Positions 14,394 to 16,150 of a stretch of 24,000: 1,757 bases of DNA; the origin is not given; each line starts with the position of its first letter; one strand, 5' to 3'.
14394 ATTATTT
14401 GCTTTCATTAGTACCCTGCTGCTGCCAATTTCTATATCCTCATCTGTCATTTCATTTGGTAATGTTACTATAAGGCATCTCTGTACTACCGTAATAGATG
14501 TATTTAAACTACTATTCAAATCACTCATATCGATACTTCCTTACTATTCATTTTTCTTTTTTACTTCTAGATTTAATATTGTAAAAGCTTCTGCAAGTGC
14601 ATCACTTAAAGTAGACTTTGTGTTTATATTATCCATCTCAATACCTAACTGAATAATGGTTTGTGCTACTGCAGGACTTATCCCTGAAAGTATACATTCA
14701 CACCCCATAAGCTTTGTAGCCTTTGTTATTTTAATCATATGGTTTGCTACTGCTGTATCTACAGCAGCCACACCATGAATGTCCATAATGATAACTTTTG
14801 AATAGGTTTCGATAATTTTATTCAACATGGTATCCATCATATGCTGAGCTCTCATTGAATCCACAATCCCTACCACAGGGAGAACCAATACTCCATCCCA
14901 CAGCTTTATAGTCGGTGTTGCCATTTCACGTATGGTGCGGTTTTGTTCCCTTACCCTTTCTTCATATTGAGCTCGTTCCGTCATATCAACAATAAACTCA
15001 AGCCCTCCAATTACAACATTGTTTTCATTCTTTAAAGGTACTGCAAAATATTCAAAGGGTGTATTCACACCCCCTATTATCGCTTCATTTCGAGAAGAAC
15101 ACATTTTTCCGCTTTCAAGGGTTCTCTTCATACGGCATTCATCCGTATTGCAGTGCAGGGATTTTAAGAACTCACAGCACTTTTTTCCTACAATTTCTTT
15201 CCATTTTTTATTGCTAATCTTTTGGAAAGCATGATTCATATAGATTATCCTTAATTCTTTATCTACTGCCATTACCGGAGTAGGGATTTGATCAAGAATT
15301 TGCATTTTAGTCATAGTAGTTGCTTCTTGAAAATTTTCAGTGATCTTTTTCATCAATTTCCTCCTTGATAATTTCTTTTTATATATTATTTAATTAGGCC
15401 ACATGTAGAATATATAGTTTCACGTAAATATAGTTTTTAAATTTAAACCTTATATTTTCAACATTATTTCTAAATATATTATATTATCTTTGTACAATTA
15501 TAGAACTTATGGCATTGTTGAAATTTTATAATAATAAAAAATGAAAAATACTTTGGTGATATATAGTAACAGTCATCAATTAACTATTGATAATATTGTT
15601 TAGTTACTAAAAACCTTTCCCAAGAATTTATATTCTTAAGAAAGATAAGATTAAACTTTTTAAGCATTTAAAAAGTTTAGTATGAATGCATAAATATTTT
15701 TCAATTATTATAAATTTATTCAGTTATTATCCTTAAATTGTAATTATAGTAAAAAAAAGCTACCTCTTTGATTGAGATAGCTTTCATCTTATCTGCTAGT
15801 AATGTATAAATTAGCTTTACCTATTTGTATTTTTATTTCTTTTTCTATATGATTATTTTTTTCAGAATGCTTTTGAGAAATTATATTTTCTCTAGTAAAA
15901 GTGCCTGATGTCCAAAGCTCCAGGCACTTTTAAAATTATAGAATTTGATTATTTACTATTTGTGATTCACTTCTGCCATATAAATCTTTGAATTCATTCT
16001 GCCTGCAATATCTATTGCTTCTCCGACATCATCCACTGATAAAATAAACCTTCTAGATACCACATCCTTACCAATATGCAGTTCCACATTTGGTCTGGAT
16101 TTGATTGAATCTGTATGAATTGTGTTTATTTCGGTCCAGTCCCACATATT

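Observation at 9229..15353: Stressosome-type module (RsbR-S-T-X) wired to a hybrid histidine kinase and an HD-GYP response regulator instead of sigma-B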

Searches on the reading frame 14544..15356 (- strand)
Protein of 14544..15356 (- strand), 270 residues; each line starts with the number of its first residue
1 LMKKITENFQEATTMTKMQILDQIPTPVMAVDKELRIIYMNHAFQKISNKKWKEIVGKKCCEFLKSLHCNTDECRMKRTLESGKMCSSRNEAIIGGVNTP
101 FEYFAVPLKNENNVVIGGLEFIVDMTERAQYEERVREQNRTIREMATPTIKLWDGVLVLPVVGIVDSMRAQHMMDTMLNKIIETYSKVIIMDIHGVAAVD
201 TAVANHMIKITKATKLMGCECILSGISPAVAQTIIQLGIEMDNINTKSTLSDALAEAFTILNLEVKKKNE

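Call 3: search_protein_families(library=pfam, proteins=[window:14544-15356:-], max_evalue=0.01)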
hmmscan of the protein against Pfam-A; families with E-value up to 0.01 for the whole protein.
window:14544-15356:- (270 aa): 5 families
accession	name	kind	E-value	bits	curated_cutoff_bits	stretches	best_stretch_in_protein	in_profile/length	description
PF01740.26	STAS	-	9.2e-14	51.5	22.6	1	153-253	7-106/106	STAS domain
PF08448.16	PAS_4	-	2.4e-13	50.7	23.1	1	21-129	1-109/110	PAS fold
PF13426.13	PAS_9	-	1.5e-09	38.5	27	1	27-127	3-103/103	PAS domain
PF00989.32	PAS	-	1e-07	32.4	22.6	1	19-62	5-48/113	PAS fold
PF13188.13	PAS_8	-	3.6e-06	27.1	21.8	1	19-72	5-55/65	PAS domain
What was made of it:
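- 14544..15353 (-): rsbR-like gene, 269 aa: a PAS sensor (aa 21-129) fused to a STAS domain (aa 153-253). Phospho-site equivalents are Ser166 and Thr200. Cys59, Cys68 and Cys73 in the PAS domain are invariant. Pfam PAS_4 2.4e-13 and STAS 9.2e-14 (call 3).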

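Call 4: search_protein_families(library=ncbifam, proteins=[window:14544-15356:-], max_evalue=0.01)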
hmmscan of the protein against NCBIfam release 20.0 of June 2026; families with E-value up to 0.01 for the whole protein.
window:14544-15356:- (270 aa): 14 families
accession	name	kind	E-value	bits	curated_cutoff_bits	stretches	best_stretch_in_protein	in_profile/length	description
NF052652.1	YtvA_fam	equivalog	1.5e-30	106.5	250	2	124-254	113-243/243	YtvA family blue-light photoreceptor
TIGR00229.1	sensory_box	domain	1.8e-09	37.8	22.9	1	19-134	9-125/126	PAS domain S-box protein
NF008468.0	PRK11360.1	equivalog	5e-09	35.1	646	1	7-140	261-392/616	two-component system sensor histidine kinase AtoS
NF008293.1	PRK11073.1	equivalog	1.5e-05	24.5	240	1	13-109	5-100/349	nitrogen regulation protein NR(II)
NF008467.0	PRK11359.1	equivalog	0.00016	19.8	857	1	17-131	138-254/800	oxygen-sensing cyclic-di-GMP phosphodiesterase DosP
NF008302.0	PRK11091.1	equivalog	0.00018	19.8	838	1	15-191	155-326/779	aerobic respiration two-component sensor histidine kinase ArcB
NF046044.1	PnpS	equivalog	0.0002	20.5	400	1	14-133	54-168/390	two-component system histidine kinase PnpS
NF047874.1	MASE3_PAS_HK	subfamily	0.00024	20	560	1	3-135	254-385/655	MASE3 domain-containing sensor histidine kinase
NF047497.1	HK_LIC_12097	equivalog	0.00039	19.2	500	1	7-85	4-82/367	LIC_12097 family sensor histidine kinase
NF010077.0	PRK13559.1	subfamily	0.00085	18.3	361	1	8-76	44-104/364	hypothetical protein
NF041552.1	TF_PrdR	equivalog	0.0019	16.6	795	1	9-155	129-264/577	sigma-54 dependent transcriptional regulator PrdR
TIGR02886.1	spore_II_AA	equivalog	0.005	16.8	114.75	1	153-247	6-99/106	anti-sigma F factor antagonist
NF053781.1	cdiGMPphdstlr2612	equivalog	0.0069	14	1600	0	3-66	141-204/1268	Tlr1612 family c-di-GMP phosphodiesterase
TIGR00377.1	ant_ant_sig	superfamily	0.0097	15.8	53.45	0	154-236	11-93/108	anti-sigma factor antagonist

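Call 20: search_solved_structures(query=window:14544-15353:-, max_evalue=0.001, show_alignments=2)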
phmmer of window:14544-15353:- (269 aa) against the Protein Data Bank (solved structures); distinct sequences matched with E-value up to 0.001: 22.
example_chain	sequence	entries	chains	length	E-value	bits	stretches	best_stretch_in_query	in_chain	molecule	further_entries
7o0i_B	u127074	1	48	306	9.5e-46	159.8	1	121-264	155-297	Anti-anti-sigma factor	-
9o3o_A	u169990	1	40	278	5.2e-28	101.7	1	129-267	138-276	STAS domain-containing protein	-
9o4r_A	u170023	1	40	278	5.6e-28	101.6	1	129-267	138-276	RsbR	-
7b0u_A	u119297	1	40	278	6.4e-28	101.4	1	129-267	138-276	RsbR protein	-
9o5l_A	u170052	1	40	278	7.1e-28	101.3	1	129-267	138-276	STAS domain-containing protein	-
9o3z_A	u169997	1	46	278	2.6e-27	99.4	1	129-267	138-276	RsbR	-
6qcm_CD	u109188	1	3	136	2.6e-27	99.4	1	133-264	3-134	RsbR protein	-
9o4h_A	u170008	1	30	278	3.5e-27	99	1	129-267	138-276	RsbR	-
6qcm_CB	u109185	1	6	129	9.5e-27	97.6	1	140-264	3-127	RsbR protein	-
6qcm_AB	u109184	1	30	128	1.2e-26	97.3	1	141-264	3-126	RsbR protein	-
2mwg_A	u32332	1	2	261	3.3e-20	76.2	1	20-253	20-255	Blue-light photoreceptor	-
6qcm_AD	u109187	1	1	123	7.4e-18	68.5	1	133-231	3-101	RsbR protein,RsbR protein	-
6jhk_A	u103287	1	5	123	2.5e-14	56.9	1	141-253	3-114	RsbS negative regulator of sigma-B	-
6qcm_A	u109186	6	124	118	2.5e-11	47.1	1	145-251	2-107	RsbS protein | RsbT antagonist protein RsbS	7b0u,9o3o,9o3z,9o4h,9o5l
9o4r_a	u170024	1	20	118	3.5e-11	46.6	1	145-251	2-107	RsbT antagonist protein RsbS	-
7o0i_a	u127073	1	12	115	5.1e-06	29.7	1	149-242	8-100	RsbS, negative regulator of sigma-B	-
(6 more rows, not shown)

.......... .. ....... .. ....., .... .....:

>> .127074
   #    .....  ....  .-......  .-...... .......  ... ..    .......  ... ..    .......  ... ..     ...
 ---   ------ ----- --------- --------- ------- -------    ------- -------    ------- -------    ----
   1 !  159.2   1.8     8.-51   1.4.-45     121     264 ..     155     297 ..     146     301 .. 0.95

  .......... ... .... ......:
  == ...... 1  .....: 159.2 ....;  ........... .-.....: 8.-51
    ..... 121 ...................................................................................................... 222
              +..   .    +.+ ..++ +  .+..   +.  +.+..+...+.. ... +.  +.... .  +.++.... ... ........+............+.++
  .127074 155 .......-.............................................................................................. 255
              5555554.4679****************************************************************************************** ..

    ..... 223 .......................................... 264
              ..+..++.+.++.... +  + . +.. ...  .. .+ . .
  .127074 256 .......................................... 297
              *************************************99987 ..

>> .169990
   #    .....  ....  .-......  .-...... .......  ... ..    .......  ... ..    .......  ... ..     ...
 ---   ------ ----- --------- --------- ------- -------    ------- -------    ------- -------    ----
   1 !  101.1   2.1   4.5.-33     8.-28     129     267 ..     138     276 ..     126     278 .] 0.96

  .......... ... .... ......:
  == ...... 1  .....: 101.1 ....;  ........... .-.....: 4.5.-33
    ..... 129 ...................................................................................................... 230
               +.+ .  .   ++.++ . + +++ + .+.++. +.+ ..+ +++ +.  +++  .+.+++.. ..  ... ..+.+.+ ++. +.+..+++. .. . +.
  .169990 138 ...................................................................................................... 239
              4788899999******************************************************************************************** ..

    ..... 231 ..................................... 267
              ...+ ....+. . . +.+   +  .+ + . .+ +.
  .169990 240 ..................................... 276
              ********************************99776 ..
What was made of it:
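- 14544..15353 (-): Best solved relative is V. vulnificus stressosome RsbR 7o0i_B at 9.5e-46 (call 20).
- RsbR STAS matches VvRsbR of the solved V. vulnificus stressosome at 9.5e-46 (call 20).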

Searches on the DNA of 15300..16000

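Call 74: search_rna_families(source=window, start=15300, end=16000, threshold=evalue, max_evalue=1)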
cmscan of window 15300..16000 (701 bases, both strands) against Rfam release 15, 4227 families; matches with E-value up to 1: 3.
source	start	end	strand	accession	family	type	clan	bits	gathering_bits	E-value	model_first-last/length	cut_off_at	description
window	15897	15985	-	RF02728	HrrF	Gene; sRNA;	-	24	77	0.075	1-116/116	no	Haemophilus regulatory RNA responsive to iron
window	15851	15931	+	RF04181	rteR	Gene; sRNA;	-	23.6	72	0.36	1-84/84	no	rteR sRNA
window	15898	15967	-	RF02503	Atu_C9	Gene; sRNA;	-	17.2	40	0.029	118-192/192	no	Rhizobiales sRNA Atu_C9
